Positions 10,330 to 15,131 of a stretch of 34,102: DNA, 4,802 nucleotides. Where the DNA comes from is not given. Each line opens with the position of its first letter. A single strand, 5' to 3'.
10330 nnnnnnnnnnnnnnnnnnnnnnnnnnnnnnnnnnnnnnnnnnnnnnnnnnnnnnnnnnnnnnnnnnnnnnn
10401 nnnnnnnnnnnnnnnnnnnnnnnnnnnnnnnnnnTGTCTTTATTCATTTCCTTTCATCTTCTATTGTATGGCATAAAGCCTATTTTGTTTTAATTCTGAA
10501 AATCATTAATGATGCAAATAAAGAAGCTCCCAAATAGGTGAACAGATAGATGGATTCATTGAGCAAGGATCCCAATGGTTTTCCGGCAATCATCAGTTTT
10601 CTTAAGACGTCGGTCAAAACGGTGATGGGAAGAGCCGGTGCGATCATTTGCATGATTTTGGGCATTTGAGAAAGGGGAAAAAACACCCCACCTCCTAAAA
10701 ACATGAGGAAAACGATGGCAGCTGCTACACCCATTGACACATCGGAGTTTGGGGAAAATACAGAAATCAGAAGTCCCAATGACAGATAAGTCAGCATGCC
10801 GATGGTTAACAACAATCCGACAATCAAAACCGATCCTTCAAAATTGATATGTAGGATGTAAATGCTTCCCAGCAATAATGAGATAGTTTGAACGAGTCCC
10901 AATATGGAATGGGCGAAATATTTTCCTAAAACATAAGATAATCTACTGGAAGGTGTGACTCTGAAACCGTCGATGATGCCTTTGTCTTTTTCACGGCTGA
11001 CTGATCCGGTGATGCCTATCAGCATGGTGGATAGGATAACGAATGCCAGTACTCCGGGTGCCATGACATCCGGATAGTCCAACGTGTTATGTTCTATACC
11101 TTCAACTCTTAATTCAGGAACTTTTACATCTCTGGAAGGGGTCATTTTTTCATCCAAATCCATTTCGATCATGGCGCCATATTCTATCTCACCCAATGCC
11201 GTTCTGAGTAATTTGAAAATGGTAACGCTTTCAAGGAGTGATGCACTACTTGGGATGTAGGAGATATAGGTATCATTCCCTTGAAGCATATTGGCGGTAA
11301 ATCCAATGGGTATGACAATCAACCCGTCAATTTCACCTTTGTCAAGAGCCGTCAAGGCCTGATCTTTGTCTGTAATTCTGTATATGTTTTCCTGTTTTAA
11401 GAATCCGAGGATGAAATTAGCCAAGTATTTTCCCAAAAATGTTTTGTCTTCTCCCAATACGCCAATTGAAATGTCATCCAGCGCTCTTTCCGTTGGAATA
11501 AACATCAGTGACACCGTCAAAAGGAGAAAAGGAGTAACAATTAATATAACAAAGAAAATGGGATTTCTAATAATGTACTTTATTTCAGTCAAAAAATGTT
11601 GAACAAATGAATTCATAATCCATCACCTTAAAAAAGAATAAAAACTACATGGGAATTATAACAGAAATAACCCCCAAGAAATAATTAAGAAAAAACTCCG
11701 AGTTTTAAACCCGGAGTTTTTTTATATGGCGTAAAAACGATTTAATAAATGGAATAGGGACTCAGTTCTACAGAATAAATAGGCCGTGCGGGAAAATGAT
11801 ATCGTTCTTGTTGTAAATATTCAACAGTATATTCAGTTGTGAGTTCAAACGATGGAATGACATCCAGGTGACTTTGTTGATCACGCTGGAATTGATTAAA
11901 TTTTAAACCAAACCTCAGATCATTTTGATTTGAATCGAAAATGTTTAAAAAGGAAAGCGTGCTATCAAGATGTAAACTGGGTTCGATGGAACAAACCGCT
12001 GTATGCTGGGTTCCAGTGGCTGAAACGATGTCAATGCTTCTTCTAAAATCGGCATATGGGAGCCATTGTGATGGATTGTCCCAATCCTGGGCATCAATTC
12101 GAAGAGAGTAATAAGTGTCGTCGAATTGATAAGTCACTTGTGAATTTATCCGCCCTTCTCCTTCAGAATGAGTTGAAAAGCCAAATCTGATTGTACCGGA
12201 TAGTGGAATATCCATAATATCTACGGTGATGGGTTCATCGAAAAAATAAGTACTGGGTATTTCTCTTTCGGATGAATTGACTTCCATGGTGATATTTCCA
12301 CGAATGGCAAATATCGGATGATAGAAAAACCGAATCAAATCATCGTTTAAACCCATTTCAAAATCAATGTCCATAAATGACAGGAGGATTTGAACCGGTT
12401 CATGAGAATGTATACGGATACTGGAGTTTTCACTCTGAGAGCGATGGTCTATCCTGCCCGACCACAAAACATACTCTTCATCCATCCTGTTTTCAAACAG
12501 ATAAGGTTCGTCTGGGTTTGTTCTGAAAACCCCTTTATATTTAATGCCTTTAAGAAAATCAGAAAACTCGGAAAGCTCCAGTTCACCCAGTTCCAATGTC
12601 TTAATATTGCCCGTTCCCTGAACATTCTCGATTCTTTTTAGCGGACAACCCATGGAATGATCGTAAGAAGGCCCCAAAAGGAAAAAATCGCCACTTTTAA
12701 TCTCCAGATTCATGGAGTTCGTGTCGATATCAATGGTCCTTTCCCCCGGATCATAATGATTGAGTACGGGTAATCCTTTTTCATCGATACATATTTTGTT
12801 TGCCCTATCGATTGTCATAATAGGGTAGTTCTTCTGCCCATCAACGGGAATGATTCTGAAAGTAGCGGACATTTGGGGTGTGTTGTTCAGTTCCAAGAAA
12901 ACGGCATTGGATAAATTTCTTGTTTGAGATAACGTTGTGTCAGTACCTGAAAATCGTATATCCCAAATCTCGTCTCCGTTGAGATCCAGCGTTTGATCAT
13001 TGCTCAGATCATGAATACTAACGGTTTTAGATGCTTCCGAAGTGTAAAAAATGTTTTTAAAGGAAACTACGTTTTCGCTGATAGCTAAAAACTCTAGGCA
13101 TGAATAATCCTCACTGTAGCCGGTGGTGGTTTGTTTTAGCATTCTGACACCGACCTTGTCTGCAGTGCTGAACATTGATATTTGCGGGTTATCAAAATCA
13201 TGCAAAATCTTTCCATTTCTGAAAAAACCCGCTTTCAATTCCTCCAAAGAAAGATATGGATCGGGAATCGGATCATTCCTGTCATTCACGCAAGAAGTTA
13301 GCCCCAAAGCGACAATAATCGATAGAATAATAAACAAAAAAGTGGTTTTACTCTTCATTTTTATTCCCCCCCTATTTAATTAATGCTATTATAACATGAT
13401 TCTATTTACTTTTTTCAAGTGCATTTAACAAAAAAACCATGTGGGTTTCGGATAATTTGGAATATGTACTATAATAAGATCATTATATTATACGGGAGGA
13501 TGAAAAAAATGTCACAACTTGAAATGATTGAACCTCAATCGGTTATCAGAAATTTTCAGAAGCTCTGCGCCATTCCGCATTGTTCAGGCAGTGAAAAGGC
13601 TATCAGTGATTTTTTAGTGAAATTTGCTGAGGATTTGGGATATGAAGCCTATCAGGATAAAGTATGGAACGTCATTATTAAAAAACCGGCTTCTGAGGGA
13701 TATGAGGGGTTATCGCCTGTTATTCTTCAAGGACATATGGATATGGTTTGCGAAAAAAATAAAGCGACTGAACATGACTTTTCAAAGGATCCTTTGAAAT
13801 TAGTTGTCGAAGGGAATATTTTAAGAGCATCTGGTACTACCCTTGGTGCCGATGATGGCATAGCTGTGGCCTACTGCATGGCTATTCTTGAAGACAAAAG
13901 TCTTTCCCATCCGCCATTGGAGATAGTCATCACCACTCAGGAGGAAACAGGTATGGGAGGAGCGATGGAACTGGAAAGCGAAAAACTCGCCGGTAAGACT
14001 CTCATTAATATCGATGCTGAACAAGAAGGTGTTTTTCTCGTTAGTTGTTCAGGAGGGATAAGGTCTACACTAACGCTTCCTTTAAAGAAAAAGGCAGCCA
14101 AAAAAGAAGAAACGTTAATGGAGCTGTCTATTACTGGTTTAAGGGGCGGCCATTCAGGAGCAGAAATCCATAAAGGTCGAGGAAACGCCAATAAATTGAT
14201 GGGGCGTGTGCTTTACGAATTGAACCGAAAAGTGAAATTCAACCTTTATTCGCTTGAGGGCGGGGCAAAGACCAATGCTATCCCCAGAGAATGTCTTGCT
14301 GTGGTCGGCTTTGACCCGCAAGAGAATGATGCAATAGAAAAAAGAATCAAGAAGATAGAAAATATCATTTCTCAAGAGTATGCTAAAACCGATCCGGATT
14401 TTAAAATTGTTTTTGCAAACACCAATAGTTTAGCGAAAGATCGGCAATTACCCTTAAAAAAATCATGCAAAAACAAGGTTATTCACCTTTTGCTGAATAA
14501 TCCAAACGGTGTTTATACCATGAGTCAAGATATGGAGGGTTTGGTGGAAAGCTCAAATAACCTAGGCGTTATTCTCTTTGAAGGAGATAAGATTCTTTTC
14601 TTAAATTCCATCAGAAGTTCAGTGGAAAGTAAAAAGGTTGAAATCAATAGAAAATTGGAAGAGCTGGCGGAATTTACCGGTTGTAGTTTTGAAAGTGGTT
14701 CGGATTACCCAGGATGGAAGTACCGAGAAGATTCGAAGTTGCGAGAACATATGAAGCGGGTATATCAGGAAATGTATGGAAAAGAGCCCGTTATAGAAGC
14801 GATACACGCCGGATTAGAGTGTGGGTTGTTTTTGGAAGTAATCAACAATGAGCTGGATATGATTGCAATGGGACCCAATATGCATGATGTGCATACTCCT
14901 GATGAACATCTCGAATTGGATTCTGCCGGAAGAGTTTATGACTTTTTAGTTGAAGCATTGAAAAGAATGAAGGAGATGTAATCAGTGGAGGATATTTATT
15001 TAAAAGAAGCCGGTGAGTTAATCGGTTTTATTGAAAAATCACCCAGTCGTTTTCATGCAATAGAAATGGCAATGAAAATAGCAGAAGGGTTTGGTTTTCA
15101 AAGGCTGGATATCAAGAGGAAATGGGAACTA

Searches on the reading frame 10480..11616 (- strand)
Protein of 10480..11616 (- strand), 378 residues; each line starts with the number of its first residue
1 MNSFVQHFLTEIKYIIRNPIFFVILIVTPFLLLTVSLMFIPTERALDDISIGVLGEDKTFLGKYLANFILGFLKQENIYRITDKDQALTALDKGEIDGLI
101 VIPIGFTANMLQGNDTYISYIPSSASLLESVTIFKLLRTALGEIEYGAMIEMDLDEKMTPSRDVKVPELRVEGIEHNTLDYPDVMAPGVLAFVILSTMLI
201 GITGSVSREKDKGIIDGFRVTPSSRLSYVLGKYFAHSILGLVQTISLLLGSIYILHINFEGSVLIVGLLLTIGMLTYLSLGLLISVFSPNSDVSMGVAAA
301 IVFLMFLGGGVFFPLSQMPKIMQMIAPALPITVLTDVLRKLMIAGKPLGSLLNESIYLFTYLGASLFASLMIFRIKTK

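Call 5: search_protein_families(library=pfam, proteins=[window:10480-11616:-], max_evalue=0.01)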
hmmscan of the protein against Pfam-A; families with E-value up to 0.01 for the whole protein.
window:10480-11616:- (378 aa): 5 families
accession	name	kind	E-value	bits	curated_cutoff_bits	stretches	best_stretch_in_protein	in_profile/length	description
PF12698.13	ABC2_membrane_3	-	1.6e-38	133.2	31.6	1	21-366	3-342/347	ABC-2 family transporter protein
PF01061.29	ABC2_membrane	-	5.1e-26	92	26.9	1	181-342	51-210/211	ABC-2 type transporter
PF12679.13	ABC2_membrane_2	-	1.7e-10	41.1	27.2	1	11-340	7-244/283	ABC-2 family transporter protein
PF12730.13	ABC2_membrane_4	-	0.00034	21.1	27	1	191-304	56-176/179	ABC-2 family transporter protein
PF21194.3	TadZ-like_ARD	-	0.0084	16.9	27.4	0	49-101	3-55/108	TadZ-like, receiver domain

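Call 6: search_protein_families(library=ncbifam, proteins=[window:10480-11616:-], max_evalue=0.01)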
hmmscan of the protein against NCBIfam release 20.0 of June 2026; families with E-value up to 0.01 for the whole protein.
window:10480-11616:- (378 aa): 10 families
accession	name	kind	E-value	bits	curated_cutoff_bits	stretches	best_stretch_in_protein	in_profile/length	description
NF033858.1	ABC2_perm_RbbA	equivalog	1.2e-22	79.7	1050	1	7-374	545-905/909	ribosome-associated ATPase/putative transporter RbbA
NF038293.1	permease_SagH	equivalog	6e-15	54.9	450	1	10-341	7-336/370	SagH family ABC transporter permease subunit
TIGR01247.1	drrB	subfamily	2.3e-14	53.7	223.05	1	178-356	43-219/236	daunorubicin resistance ABC transporter membrane protein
TIGR00025.1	Mtu_efflux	paralog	3.9e-10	39.7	146.9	1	187-371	43-232/238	ABC transporter efflux protein, DrrB family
TIGR03062.1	pip_yhgE_Cterm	subfamily_domain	7.7e-08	32.2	102.2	1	225-377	57-207/208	YhgE/Pip family protein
NF011648.0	PRK15066.1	subfamily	3.1e-06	26.9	225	1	177-346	55-223/257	ABC transporter permease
TIGR03518.1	ABC_perm_GldF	equivalog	9e-05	22.6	288.5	1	203-313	70-186/240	gliding motility-associated ABC transporter permease subunit GldF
TIGR03861.1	phenyl_ABC_PedC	subfamily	0.00024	20.9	241.35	1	180-342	57-218/253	alcohol ABC transporter, permease protein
TIGR01248.1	drrC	subfamily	0.00081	19.6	165.65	1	205-339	11-146/152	daunorubicin resistance protein C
TIGR01291.1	nodJ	subfamily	0.00098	18.7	206.65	1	183-375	58-249/253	ABC-2 type transporter, NodJ family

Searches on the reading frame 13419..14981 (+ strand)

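Call 7: search_protein_families(library=pfam, proteins=[window:13419-14981:+], max_evalue=1)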
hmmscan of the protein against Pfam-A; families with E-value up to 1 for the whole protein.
window:13419-14981:+ (520 aa): 3 families
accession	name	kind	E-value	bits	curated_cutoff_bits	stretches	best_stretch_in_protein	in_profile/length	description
PF01546.33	Peptidase_M20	-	2.1e-16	60.9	24.6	1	102-515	1-205/206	Peptidase family M20/M25/M40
PF07687.19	M20_dimer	-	9.4e-14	51.7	21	1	239-324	4-106/107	Peptidase dimerisation domain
PF07456.16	Hpre_diP_synt_I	-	0.29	11.6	30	0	205-240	66-101/147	Heptaprenyl diphosphate synthase component I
